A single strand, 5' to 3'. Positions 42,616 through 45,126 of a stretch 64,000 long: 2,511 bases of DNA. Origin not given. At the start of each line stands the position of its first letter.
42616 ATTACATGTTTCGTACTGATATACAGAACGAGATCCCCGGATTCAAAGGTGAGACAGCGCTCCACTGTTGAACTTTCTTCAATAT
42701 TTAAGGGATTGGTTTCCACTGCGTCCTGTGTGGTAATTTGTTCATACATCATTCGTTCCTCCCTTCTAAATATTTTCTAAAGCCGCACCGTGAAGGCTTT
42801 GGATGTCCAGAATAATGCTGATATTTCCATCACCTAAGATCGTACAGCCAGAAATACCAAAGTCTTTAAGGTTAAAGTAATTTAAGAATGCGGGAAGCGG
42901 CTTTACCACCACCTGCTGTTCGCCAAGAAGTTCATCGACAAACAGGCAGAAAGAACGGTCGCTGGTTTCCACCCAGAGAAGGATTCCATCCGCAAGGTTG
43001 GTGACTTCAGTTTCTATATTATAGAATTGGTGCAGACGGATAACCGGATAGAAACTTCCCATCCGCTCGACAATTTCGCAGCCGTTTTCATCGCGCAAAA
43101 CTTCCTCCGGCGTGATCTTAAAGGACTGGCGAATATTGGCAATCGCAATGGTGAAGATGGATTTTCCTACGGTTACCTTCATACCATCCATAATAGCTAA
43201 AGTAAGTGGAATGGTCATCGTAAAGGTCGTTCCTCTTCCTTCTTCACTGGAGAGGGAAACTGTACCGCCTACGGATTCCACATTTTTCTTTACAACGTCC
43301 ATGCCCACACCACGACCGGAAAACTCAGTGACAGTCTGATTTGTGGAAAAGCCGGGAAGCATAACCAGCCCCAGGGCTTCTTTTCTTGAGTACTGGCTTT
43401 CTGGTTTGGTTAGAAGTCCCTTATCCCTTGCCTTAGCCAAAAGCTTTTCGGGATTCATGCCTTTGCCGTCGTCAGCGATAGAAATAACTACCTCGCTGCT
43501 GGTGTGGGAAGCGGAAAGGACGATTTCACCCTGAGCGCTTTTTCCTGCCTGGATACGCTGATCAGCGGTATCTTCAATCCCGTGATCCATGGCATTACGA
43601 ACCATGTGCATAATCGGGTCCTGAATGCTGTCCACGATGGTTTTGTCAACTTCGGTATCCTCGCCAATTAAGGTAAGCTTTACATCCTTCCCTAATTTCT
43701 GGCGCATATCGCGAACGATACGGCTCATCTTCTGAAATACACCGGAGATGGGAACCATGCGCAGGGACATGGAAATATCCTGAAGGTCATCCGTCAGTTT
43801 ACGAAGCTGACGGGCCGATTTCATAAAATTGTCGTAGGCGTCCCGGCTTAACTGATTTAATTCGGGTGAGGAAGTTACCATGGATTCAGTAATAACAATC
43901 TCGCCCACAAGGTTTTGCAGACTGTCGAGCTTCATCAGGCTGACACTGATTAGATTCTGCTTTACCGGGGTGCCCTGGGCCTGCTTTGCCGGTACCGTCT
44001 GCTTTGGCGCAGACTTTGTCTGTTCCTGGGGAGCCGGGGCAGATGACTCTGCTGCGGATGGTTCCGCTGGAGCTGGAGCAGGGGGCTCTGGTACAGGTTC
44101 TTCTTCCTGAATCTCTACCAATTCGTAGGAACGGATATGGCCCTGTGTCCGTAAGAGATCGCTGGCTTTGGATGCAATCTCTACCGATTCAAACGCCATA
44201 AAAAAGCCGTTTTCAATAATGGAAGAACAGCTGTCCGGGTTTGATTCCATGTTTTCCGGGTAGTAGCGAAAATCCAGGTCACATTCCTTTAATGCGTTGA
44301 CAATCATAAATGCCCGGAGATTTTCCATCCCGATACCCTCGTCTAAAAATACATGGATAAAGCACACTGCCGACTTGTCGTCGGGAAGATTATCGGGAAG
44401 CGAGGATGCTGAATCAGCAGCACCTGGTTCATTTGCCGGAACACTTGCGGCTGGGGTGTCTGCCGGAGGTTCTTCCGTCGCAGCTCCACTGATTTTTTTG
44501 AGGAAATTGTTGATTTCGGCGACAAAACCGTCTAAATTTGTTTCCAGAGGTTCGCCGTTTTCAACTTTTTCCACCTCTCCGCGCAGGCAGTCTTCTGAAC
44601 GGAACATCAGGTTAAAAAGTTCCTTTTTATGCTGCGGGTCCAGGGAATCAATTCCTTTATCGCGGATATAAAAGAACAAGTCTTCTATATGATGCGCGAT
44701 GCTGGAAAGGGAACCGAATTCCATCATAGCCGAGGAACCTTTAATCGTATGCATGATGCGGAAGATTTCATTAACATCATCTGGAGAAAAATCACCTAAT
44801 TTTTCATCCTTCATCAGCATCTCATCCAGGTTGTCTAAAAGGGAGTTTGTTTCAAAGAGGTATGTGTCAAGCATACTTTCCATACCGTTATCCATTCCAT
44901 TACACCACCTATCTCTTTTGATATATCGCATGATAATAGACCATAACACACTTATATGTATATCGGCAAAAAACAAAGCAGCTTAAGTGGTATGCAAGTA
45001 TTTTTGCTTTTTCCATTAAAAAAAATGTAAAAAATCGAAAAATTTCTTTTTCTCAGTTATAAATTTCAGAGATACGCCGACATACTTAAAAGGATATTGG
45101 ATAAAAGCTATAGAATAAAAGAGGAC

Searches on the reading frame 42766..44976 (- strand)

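Call 8: search_protein_families(library=pfam, proteins=[window:42766-44976:-], max_evalue=0.00001)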
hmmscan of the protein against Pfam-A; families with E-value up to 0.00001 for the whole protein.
window:42766-44976:- (736 aa): 5 families
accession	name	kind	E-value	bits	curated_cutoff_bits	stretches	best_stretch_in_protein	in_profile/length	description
PF02518.31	HATPase_c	-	2.3e-20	73.5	26.4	1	452-592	3-110/111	Histidine kinase-, DNA gyrase B-, and HSP90-like ATPase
PF01584.24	CheW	-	1e-17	64.5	23.5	1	598-728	2-133/138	CheW-like domain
PF02895.20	H-kinase_dim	-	1.7e-13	51.3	23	1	341-404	2-67/68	Signal transducing histidine kinase, homodimeric domain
PF01627.28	Hpt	-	1.1e-12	48.5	24.6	1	35-114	2-69/84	Hpt domain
PF07194.16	P2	-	4.6e-09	36.7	23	1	207-286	4-79/81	P2 response regulator binding domain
